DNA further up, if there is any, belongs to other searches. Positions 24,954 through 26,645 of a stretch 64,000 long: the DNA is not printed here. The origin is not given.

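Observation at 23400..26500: Low-GC island carrying a short STAND (NB-ARC) NTPase divergent from a two-gene operon of unknown proteins. Candidate defence locus.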

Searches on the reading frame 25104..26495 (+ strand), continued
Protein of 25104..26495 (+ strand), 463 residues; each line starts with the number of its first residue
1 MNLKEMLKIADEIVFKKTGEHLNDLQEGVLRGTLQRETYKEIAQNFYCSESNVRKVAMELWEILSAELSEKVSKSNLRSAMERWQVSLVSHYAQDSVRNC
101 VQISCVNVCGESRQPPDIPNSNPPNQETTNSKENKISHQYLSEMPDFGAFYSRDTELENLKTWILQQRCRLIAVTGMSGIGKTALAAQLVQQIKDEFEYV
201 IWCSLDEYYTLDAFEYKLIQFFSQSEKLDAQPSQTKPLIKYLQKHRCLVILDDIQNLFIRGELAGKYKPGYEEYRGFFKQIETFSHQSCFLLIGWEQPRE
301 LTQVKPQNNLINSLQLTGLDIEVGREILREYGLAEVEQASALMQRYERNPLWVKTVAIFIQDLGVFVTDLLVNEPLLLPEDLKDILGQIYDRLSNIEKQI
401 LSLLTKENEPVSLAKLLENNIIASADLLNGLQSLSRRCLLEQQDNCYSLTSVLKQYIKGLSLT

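Call 15: find_homologous_proteins(query=window:25104-26495:+)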
Query window:25104-26495:+ (463 aa): 1591 proteins with E <= 0.001 among 8000 candidates; the best 120 are listed.
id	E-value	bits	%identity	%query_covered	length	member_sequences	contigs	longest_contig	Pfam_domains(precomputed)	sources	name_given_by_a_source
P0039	0.0e+0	1032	100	100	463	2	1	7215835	PF26355.1,PF05729.19,PF13401.13,PF01637.25,PF00931.29,PF13191.13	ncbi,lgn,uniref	ncbi:NB-ARC domain-containing protein [Planktothricoides raciborskii]|uniref:NB-ARC domain-containin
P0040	4.8e-204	696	69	99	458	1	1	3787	PF26355.1,PF00004.36,PF13401.13,PF00931.29,PF13191.13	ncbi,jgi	jgi:hypothetical protein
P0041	4.1e-203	693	70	99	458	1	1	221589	PF26355.1,PF05729.19,PF00004.36,PF13401.13,PF20720.4,PF00931.29,PF13191.13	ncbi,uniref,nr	ncbi:NB-ARC domain-containing protein [Argonema galeatum]|uniref:NB-ARC domain-containing protein n=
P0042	7.5e-202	689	69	100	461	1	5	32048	PF26355.1,PF05729.19,PF00004.36,PF13401.13,PF01637.25,PF00931.29,PF13191.13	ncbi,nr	ncbi:MAG TPA: ATPase [Cyanobacteria bacterium UBA11369]|nr:ATPase [Cyanobacteria bacterium UBA11371]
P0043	1.1e-201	689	69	100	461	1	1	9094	PF26355.1,PF05729.19,PF00004.36,PF13401.13,PF01637.25,PF00931.29,PF13191.13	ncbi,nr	ncbi:MAG TPA: ATPase [Cyanobacteria bacterium UBA11368]|nr:ATPase [Cyanobacteria bacterium UBA11368]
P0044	2.3e-201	688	70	99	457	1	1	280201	PF26355.1,PF00004.36,PF13401.13,PF01637.25,PF00931.29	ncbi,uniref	ncbi:NB-ARC domain-containing protein [Aerosakkonema sp. BLCC-F183]|uniref:NB-ARC domain-containing 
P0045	3.2e-201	687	68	99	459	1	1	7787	PF26355.1,PF00004.36,PF13401.13,PF00931.29,PF13191.13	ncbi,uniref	ncbi:NB-ARC domain-containing protein [Allocoleopsis sp.]|uniref:NB-ARC domain-containing protein n=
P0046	3.7e-200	684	69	99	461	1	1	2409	PF26355.1,PF05729.19,PF00004.36,PF13401.13,PF01637.25,PF00931.29,PF13191.13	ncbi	-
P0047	3.0e-199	681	69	98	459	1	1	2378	PF13173.13,PF26355.1,PF05729.19,PF00004.36,PF13401.13,PF01637.25,PF00931.29,PF13191.13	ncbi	-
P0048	4.9e-199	680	67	99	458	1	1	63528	PF13173.13,PF26355.1,PF05729.19,PF00004.36,PF13401.13,PF01637.25,PF20720.4,PF00931.29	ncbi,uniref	ncbi:NB-ARC domain-containing protein [Microcoleus sp.]|uniref:NB-ARC domain-containing protein n=1 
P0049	7.3e-199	679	69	98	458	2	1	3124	PF26355.1,PF00004.36,PF13401.13,PF01637.25,PF00931.29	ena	-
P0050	1.3e-198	678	68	99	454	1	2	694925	PF26355.1,PF05729.19,PF00004.36,PF13401.13,PF01637.25,PF00931.29,PF13191.13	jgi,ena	jgi:tetrahydromethanopterin S-methyltransferase subunit G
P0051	1.8e-198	678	69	99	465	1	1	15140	PF26355.1,PF05729.19,PF13401.13,PF01637.25,PF00931.29,PF13191.13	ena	-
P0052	4.0e-198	677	68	99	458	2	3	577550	PF26355.1,PF05729.19,PF00004.36,PF13401.13,PF00931.29,PF13191.13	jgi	jgi:hypothetical protein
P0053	6.9e-198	676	66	99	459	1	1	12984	PF26355.1,PF00004.36,PF13401.13,PF01637.25,PF00931.29,PF13191.13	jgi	jgi:NB-ARC domain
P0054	2.5e-197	674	66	99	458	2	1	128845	PF26355.1,PF05729.19,PF00004.36,PF13401.13,PF01637.25,PF00931.29,PF13191.13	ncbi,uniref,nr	ncbi:NB-ARC domain-containing protein [Aerosakkonema funiforme]|uniref:ATP-binding protein n=1 Tax=A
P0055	4.8e-197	673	68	99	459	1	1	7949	PF26355.1,PF13401.13,PF00931.29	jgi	jgi:NB-ARC domain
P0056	2.7e-196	671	67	99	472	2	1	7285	PF26355.1,PF13401.13,PF00931.29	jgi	-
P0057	2.8e-196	671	68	99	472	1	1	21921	PF26355.1,PF13401.13,PF00931.29,PF13191.13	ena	-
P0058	3.9e-196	670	68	99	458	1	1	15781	PF26355.1,PF05729.19,PF00004.36,PF13401.13,PF01637.25,PF00931.29,PF13191.13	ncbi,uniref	ncbi:NB-ARC domain-containing protein [Aerosakkonema funiforme]|uniref:NB-ARC domain-containing prot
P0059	5.5e-196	670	67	99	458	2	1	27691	PF26355.1,PF00004.36,PF13401.13,PF00931.29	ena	-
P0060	6.2e-196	670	66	99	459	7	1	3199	PF26355.1,PF00004.36,PF13401.13,PF01637.25,PF00931.29,PF13191.13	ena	-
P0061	7.1e-196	670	66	99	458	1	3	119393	PF26355.1,PF05729.19,PF00004.36,PF13401.13,PF01637.25,PF00931.29,PF13191.13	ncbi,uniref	ncbi:NB-ARC domain-containing protein [Microcoleus sp. F10-C6]|uniref:NB-ARC domain-containing prote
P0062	7.1e-196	669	66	99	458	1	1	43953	PF26355.1,PF05729.19,PF00004.36,PF13401.13,PF20703.4,PF01637.25,PF00931.29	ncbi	ncbi:MAG: NB-ARC domain-containing protein [Microcoleus sp.]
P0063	7.3e-196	669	68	99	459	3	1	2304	PF26355.1,PF05729.19,PF00004.36,PF13401.13,PF01637.25,PF00931.29,PF13191.13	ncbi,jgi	jgi:hypothetical protein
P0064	7.9e-196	669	68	99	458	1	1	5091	PF26355.1,PF05729.19,PF13401.13,PF00931.29,PF13191.13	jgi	jgi:hypothetical protein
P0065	7.9e-196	669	67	99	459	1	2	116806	PF26355.1,PF13401.13,PF01637.25,PF00931.29,PF13191.13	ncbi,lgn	ncbi:MAG TPA: NB-ARC domain-containing protein [Leptolyngbyaceae cyanobacterium]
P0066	8.1e-196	669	67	99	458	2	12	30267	PF13173.13,PF26355.1,PF05729.19,PF00004.36,PF13401.13,PF01637.25,PF00931.29,PF13191.13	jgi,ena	-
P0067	2.1e-195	668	66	99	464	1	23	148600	PF26355.1,PF00004.36,PF13401.13,PF01637.25,PF00931.29,PF13191.13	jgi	jgi:hypothetical protein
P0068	2.2e-195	668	69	99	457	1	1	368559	PF26355.1,PF05729.19,PF00004.36,PF13401.13,PF01637.25,PF00931.29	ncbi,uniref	ncbi:NB-ARC domain-containing protein [Aerosakkonema funiforme]|uniref:NB-ARC domain-containing prot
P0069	8.2e-195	666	67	99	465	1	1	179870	PF26355.1,PF00004.36,PF13401.13,PF01637.25,PF00931.29,PF13191.13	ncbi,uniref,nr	ncbi:AAA family ATPase [Microcoleus sp. FACHB-831]|uniref:NB-ARC domain-containing protein n=1 Tax=M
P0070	8.4e-195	666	67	99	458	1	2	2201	PF26355.1,PF00004.36,PF13401.13,PF01637.25,PF00931.29,PF13191.13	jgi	jgi:hypothetical protein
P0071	8.9e-195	666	68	99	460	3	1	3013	PF26355.1,PF05729.19,PF00004.36,PF13401.13,PF01637.25,PF00931.29,PF13191.13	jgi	-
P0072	1.2e-194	665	68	99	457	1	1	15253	PF26355.1,PF05729.19,PF00004.36,PF13401.13,PF01637.25,PF00931.29,PF13191.13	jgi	jgi:hypothetical protein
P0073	2.1e-194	665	65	99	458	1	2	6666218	PF26355.1,PF00004.36,PF13401.13,PF00931.29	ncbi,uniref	ncbi:MAG: NB-ARC domain-containing protein [Microcoleus anatoxicus]|uniref:NB-ARC domain-containing 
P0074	4.3e-194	664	67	99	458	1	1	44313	PF13173.13,PF26355.1,PF05729.19,PF00004.36,PF13401.13,PF01637.25,PF20720.4,PF00931.29,PF13191.13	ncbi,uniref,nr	ncbi:NB-ARC domain-containing protein [Argonema antarcticum]|uniref:NB-ARC domain-containing protein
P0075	5.3e-194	663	67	99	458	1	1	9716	PF26355.1,PF05729.19,PF13401.13,PF01637.25,PF00931.29,PF13191.13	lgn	-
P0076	8.0e-194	663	66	98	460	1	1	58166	PF26355.1,PF05729.19,PF04545.23,PF00004.36,PF13401.13,PF01637.25,PF00931.29,PF13191.13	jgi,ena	-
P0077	1.4e-193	662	67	99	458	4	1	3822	PF26355.1,PF05729.19,PF13401.13,PF01637.25,PF00931.29,PF13191.13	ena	-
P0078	2.0e-193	661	67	99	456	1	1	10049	PF13173.13,PF26355.1,PF05729.19,PF00004.36,PF13401.13,PF01637.25,PF00931.29,PF13191.13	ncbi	-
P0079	2.1e-193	661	67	99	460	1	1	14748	PF13173.13,PF26355.1,PF05729.19,PF00004.36,PF13401.13,PF01637.25,PF00931.29,PF13191.13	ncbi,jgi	jgi:GTPase SAR1 family protein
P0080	2.5e-193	661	67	98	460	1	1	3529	PF26355.1,PF00004.36,PF13401.13,PF01637.25,PF00931.29,PF13191.13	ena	-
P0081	2.9e-193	661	65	99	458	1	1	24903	PF26355.1,PF00004.36,PF13401.13,PF01637.25,PF00931.29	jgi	jgi:NB-ARC domain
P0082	3.6e-193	661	67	99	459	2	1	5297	PF26355.1,PF00004.36,PF13401.13,PF00931.29,PF13191.13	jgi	jgi:hypothetical protein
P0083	4.1e-193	660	67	99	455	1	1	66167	PF26355.1,PF05729.19,PF00004.36,PF13401.13,PF01637.25,PF00931.29,PF13191.13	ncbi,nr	ncbi:MAG: NB-ARC domain-containing protein [Nostocaceae cyanobacterium]|nr:NB-ARC domain-containing 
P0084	4.3e-193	660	67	99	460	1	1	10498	PF26355.1,PF05729.19,PF00004.36,PF13401.13,PF01637.25,PF00931.29,PF13191.13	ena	-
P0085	4.9e-193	660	68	99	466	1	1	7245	PF26355.1,PF00004.36,PF13401.13,PF01637.25,PF00931.29,PF13191.13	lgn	-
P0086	5.7e-193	660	66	99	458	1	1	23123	PF26355.1,PF00004.36,PF13401.13,PF01637.25,PF00931.29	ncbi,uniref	ncbi:NB-ARC domain-containing protein [Microcoleus sp. T2B6]|uniref:NB-ARC domain-containing protein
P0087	5.8e-193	660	67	99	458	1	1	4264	PF26355.1,PF00004.36,PF13401.13,PF01637.25,PF00931.29,PF13191.13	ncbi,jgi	jgi:hypothetical protein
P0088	5.9e-193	660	64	99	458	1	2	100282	PF26355.1,PF05729.19,PF13401.13,PF01637.25,PF00931.29,PF13191.13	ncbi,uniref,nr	ncbi:NB-ARC domain-containing protein [Microcoleus vaginatus DQ-U2]|uniref:NB-ARC domain-containing 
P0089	8.5e-193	659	64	99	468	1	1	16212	PF26355.1,PF05729.19,PF00004.36,PF13401.13,PF01637.25,PF00931.29,PF13191.13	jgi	jgi:GTPase SAR1 family protein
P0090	1.6e-192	658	68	98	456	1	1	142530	PF13173.13,PF26355.1,PF05729.19,PF00004.36,PF13401.13,PF00931.29,PF13191.13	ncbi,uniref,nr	ncbi:NB-ARC domain-containing protein [Argonema galeatum]|uniref:NB-ARC domain-containing protein n=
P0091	1.6e-192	658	65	99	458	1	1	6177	PF26355.1,PF05729.19,PF00004.36,PF13401.13,PF01637.25,PF00931.29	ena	-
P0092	3.1e-192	658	66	99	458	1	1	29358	PF26355.1,PF05729.19,PF00004.36,PF13401.13,PF01637.25,PF00931.29,PF13191.13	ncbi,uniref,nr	ncbi:NB-ARC domain-containing protein [Argonema antarcticum]|uniref:NB-ARC domain-containing protein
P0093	4.8e-192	657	66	99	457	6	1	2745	PF26355.1,PF05729.19,PF00004.36,PF13401.13,PF01637.25,PF00931.29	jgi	-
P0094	5.3e-192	657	66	99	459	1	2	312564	PF26355.1,PF05729.19,PF00004.36,PF13401.13,PF00931.29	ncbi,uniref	ncbi:NB-ARC domain-containing protein [Microcoleus sp. CAWBG640]|uniref:NB-ARC domain-containing pro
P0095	8.4e-192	656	65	100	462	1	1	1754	PF26355.1,PF05729.19,PF00004.36,PF13401.13,PF01637.25,PF00931.29,PF13191.13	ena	-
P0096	9.6e-192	656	65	99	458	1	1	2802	PF26355.1,PF05729.19,PF00004.36,PF13401.13,PF01637.25,PF00931.29,PF13191.13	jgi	-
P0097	1.4e-191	655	67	99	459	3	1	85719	PF26355.1,PF05729.19,PF00004.36,PF13401.13,PF01637.25,PF00931.29,PF13191.13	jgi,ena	jgi:hypothetical protein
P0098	1.6e-191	655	65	99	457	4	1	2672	PF26355.1,PF05729.19,PF13401.13,PF01637.25,PF00931.29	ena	-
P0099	1.7e-191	655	66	99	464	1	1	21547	PF26355.1,PF00004.36,PF13401.13,PF00931.29,PF13191.13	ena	-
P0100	1.7e-191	655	65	99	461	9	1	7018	PF26355.1,PF13401.13,PF01637.25,PF00931.29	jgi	-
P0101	2.2e-191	655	65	99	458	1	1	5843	PF26355.1,PF05729.19,PF00004.36,PF13401.13,PF01637.25,PF20720.4,PF00931.29,PF13191.13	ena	-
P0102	2.5e-191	655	67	99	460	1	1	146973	PF26355.1,PF05729.19,PF00004.36,PF13401.13,PF01637.25,PF00931.29,PF13191.13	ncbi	-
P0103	2.6e-191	654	65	99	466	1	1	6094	PF26355.1,PF05729.19,PF00004.36,PF13401.13,PF01637.25,PF00931.29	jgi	jgi:DNA-binding MarR family transcriptional regulator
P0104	2.6e-191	654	64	99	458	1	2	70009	PF26355.1,PF00004.36,PF13401.13,PF00931.29,PF13191.13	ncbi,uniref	ncbi:NB-ARC domain-containing protein [Microcoleus sp. B5-D4]|uniref:NB-ARC domain-containing protei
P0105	3.0e-191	654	64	99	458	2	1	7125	PF26355.1,PF05729.19,PF13401.13,PF01637.25,PF00931.29,PF13191.13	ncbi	ncbi:MAG: NB-ARC domain-containing protein [Microcoleus sp.]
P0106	3.5e-191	654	64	98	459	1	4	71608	PF26355.1,PF00004.36,PF13401.13,PF01637.25,PF00931.29,PF13191.13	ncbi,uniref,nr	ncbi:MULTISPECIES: NB-ARC domain-containing protein [unclassified Microcoleus]|uniref:NB-ARC domain-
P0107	4.1e-191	654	65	98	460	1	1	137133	PF26355.1,PF05729.19,PF00004.36,PF13401.13,PF01637.25,PF00931.29,PF13191.13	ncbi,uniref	ncbi:NB-ARC domain-containing protein [Microcoleus sp. BROC3]|uniref:NB-ARC domain-containing protei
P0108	4.4e-191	654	65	100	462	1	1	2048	PF26355.1,PF05729.19,PF00004.36,PF13401.13,PF01637.25,PF00931.29,PF13191.13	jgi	-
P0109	5.7e-191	653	65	99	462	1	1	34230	PF26355.1,PF00004.36,PF13401.13,PF01637.25,PF00931.29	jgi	jgi:hypothetical protein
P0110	5.8e-191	653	65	98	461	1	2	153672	PF26355.1,PF05729.19,PF04545.23,PF00004.36,PF13401.13,PF01637.25,PF00931.29,PF13191.13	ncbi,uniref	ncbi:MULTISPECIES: NB-ARC domain-containing protein [unclassified Microcoleus]|uniref:NB-ARC domain-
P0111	6.0e-191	653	65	98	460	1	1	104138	PF26355.1,PF05729.19,PF00004.36,PF13401.13,PF01637.25,PF00931.29,PF13191.13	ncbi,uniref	ncbi:NB-ARC domain-containing protein [Microcoleus sp. w1-18aA5]|uniref:NB-ARC domain-containing pro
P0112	6.3e-191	653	65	99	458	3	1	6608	PF26355.1,PF05729.19,PF00004.36,PF13401.13,PF01637.25,PF00931.29,PF13191.13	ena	-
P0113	7.8e-191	653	65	99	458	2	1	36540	PF26355.1,PF00004.36,PF13401.13,PF01637.25,PF00931.29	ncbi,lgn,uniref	ncbi:NB-ARC domain-containing protein [Microcoleus sp. EPA2]|uniref:NB-ARC domain-containing protein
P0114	8.4e-191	653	65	98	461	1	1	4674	PF26355.1,PF05729.19,PF00004.36,PF13401.13,PF01637.25,PF00931.29,PF13191.13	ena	-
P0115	9.9e-191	653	65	99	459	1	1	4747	PF26355.1,PF05729.19,PF00004.36,PF13401.13,PF01637.25,PF20720.4,PF00931.29,PF13191.13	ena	-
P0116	1.0e-190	653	64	99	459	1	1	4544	PF26355.1,PF05729.19,PF00004.36,PF13401.13,PF01637.25,PF00931.29,PF13191.13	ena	-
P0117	1.0e-190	652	67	98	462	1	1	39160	PF13173.13,PF26355.1,PF05729.19,PF00004.36,PF13401.13,PF01637.25,PF00931.29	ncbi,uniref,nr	ncbi:NB-ARC domain-containing protein [Microseira wollei]|uniref:WD repeat-containing protein n=1 Ta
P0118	1.1e-190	652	65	99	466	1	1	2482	PF26355.1,PF05729.19,PF00004.36,PF13401.13,PF01637.25,PF00931.29,PF13191.13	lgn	-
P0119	1.1e-190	652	65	99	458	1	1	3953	PF26355.1,PF05729.19,PF00004.36,PF13401.13,PF01637.25,PF00931.29,PF13191.13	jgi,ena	-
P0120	1.3e-190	652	66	99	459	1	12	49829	PF13173.13,PF26355.1,PF05729.19,PF00004.36,PF13401.13,PF00931.29,PF13191.13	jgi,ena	jgi:DNA replication protein DnaC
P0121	1.5e-190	652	66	99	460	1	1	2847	PF26355.1,PF05729.19,PF00004.36,PF13401.13,PF01637.25,PF00931.29,PF13191.13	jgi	jgi:hypothetical protein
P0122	1.5e-190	652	65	98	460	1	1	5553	PF26355.1,PF05729.19,PF00004.36,PF13401.13,PF01637.25,PF00931.29,PF13191.13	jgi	jgi:DNA-directed RNA polymerase specialized sigma subunit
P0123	1.6e-190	652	65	99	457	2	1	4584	PF26355.1,PF05729.19,PF00004.36,PF13401.13,PF01637.25,PF00931.29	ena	-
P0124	1.7e-190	652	65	99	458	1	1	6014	PF26355.1,PF05729.19,PF00004.36,PF13401.13,PF01637.25,PF20720.4,PF00931.29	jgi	-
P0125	1.9e-190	652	65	98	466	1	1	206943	PF26355.1,PF05729.19,PF00004.36,PF13401.13,PF01637.25,PF00931.29,PF13191.13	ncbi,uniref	ncbi:NB-ARC domain-containing protein [Aerosakkonema funiforme]|uniref:NB-ARC domain-containing prot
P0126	2.0e-190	652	65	98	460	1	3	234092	PF26355.1,PF05729.19,PF13401.13,PF01637.25,PF00931.29,PF13191.13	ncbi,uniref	ncbi:NB-ARC domain-containing protein [Microcoleus sp. Pol17_C1]|uniref:NB-ARC domain-containing pro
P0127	2.2e-190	651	64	99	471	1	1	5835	PF26355.1,PF05729.19,PF13401.13,PF01637.25,PF00931.29,PF13191.13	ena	-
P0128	2.5e-190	651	66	99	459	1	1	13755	PF26355.1,PF00004.36,PF13401.13,PF01637.25,PF00931.29,PF13191.13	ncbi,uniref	ncbi:NB-ARC domain-containing protein [Aerosakkonema sp. BLCC-F183]|uniref:NB-ARC domain-containing 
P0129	2.7e-190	651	66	99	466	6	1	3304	PF26355.1,PF05729.19,PF00004.36,PF13401.13,PF00931.29,PF13191.13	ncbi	-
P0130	3.2e-190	651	66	98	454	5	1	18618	PF26355.1,PF05729.19,PF00004.36,PF13401.13,PF01637.25,PF00931.29,PF13191.13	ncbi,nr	ncbi:MAG TPA: ATPase [Cyanobacteria bacterium UBA11148]|nr:ATPase [Cyanobacteria bacterium UBA11148]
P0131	3.6e-190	651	65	98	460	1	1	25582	PF26355.1,PF05729.19,PF00004.36,PF13401.13,PF01637.25,PF00931.29,PF13191.13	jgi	jgi:DNA-directed RNA polymerase specialized sigma subunit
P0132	3.8e-190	651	65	99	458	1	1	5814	PF26355.1,PF05729.19,PF13401.13,PF01637.25,PF00931.29,PF13191.13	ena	-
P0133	3.9e-190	651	64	99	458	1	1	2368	PF26355.1,PF05729.19,PF13401.13,PF01637.25,PF00931.29,PF13191.13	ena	-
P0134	4.1e-190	651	65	98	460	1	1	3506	PF26355.1,PF05729.19,PF00004.36,PF13401.13,PF01637.25,PF00931.29,PF13191.13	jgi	jgi:hypothetical protein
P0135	5.4e-190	650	65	99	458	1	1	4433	PF26355.1,PF05729.19,PF00004.36,PF13401.13,PF01637.25,PF00931.29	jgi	-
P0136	6.4e-190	650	64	98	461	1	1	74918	PF26355.1,PF05729.19,PF00004.36,PF13401.13,PF00931.29,PF13191.13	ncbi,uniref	ncbi:ATP-binding protein [Microcoleus sp. D2_18a_B4]|uniref:ATP-binding protein n=1 Tax=Microcoleus 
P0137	6.4e-190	650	66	99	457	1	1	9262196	PF26355.1,PF05729.19,PF00004.36,PF13401.13,PF01637.25,PF00931.29,PF13191.13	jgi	jgi:hypothetical protein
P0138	6.7e-190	650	65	99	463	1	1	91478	PF26355.1,PF00004.36,PF13401.13,PF00931.29,PF13191.13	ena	-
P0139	6.7e-190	650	65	98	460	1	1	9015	PF26355.1,PF05729.19,PF00004.36,PF13401.13,PF01637.25,PF20720.4,PF00931.29,PF13191.13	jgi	jgi:DNA-directed RNA polymerase specialized sigma subunit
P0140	7.0e-190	650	64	99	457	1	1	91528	PF26355.1,PF13401.13,PF01637.25,PF00931.29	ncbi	-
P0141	7.3e-190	650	65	99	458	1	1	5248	PF26355.1,PF05729.19,PF13401.13,PF01637.25,PF00931.29,PF13191.13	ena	-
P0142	7.3e-190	650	66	99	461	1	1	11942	PF26355.1,PF05729.19,PF00004.36,PF13401.13,PF01637.25,PF00931.29,PF13191.13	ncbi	-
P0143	8.0e-190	650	67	99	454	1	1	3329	PF26355.1,PF05729.19,PF13401.13,PF01637.25,PF20720.4,PF00931.29,PF13191.13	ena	-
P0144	8.2e-190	650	65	99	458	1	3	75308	PF13173.13,PF26355.1,PF05729.19,PF00004.36,PF13401.13,PF01637.25,PF00931.29,PF13191.13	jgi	jgi:NB-ARC domain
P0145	8.5e-190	649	67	99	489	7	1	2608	PF13173.13,PF26355.1,PF05729.19,PF00004.36,PF13401.13,PF01637.25,PF00931.29,PF13191.13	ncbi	-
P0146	9.9e-190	649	66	99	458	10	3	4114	PF26355.1,PF05729.19,PF00004.36,PF13401.13,PF01637.25,PF00931.29,PF13191.13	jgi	jgi:predicted ATPase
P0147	1.2e-189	649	66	99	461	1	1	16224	PF26355.1,PF05729.19,PF00004.36,PF13401.13,PF01637.25,PF00931.29,PF13191.13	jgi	jgi:energy-coupling factor transporter ATP-binding protein EcfA2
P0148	1.2e-189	649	64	98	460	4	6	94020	PF26355.1,PF05729.19,PF00004.36,PF13401.13,PF01637.25,PF00931.29,PF13191.13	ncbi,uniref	ncbi:NB-ARC domain-containing protein [Microcoleus sp. F10-C6]|uniref:NB-ARC domain-containing prote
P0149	1.4e-189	649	66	99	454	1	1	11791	PF26355.1,PF05729.19,PF00004.36,PF13401.13,PF01637.25,PF00931.29,PF13191.13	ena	-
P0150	1.8e-189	648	66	99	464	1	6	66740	PF26355.1,PF05729.19,PF00004.36,PF13401.13,PF01637.25,PF00931.29,PF13191.13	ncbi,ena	-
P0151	2.8e-189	648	64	98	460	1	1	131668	PF26355.1,PF05729.19,PF13401.13,PF01637.25,PF20720.4,PF00931.29,PF13191.13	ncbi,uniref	ncbi:NB-ARC domain-containing protein [Microcoleus sp. B6-A1]|uniref:NB-ARC domain-containing protei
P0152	2.8e-189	648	64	99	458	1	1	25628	PF26355.1,PF05729.19,PF04545.23,PF00004.36,PF13401.13,PF01637.25,PF00931.29,PF13191.13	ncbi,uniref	ncbi:NB-ARC domain-containing protein [Microcoleus sp. D3_18a_C4]|uniref:NB-ARC domain-containing pr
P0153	2.9e-189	648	65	99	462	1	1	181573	PF26355.1,PF05729.19,PF13401.13,PF01637.25,PF00931.29,PF13191.13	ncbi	ncbi:MAG: NB-ARC domain-containing protein [Microcoleus sp.]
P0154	4.0e-189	647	66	99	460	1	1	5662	PF26355.1,PF13401.13,PF01637.25,PF00931.29,PF13191.13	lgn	-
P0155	4.2e-189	647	64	99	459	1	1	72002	PF26355.1,PF05729.19,PF00004.36,PF13401.13,PF00931.29,PF13191.13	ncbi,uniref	ncbi:ATP-binding protein [Microcoleus sp. B7-D4]|uniref:ATP-binding protein n=1 Tax=Microcoleus sp. 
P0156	4.3e-189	647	65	99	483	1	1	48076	PF13173.13,PF26355.1,PF05729.19,PF00004.36,PF13401.13,PF00931.29,PF13191.13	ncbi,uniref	ncbi:NB-ARC domain-containing protein [Aerosakkonemataceae cyanobacterium BLCC-F50]|uniref:NB-ARC do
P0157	4.3e-189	647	67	100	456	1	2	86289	PF26355.1,PF00004.36,PF13401.13,PF01637.25,PF00931.29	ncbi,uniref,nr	ncbi:AAA family ATPase [Planktothrix sp. FACHB-1355]|uniref:AAA family ATPase n=1 Tax=Aerosakkonema 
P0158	4.5e-189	647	64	98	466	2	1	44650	PF26355.1,PF05729.19,PF13401.13,PF20703.4,PF01637.25,PF00931.29,PF13191.13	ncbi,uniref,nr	ncbi:ATPase [Tychonema bourrellyi FEM_GT703]|uniref:ATPase n=2 Tax=Tychonema bourrellyi TaxID=54313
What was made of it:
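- On NB-ARC / AP-ATPase clade of STAND NTPases: The best 120 relatives are 454-489 aa with no repeat domains (call 15).
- On STAND-type transcription regulators (MalT/AfsR/GutR kind): PF26355 HTH_VMAP-M9 at the N-terminus (call 15). PF04545 on some relatives (call 15).
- Checked: No C-terminal repeats (call 15): true, and true of the best 120 relatives listed.
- Some family members are already picked up by Sigma70_r4 (PF04545, call 15).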
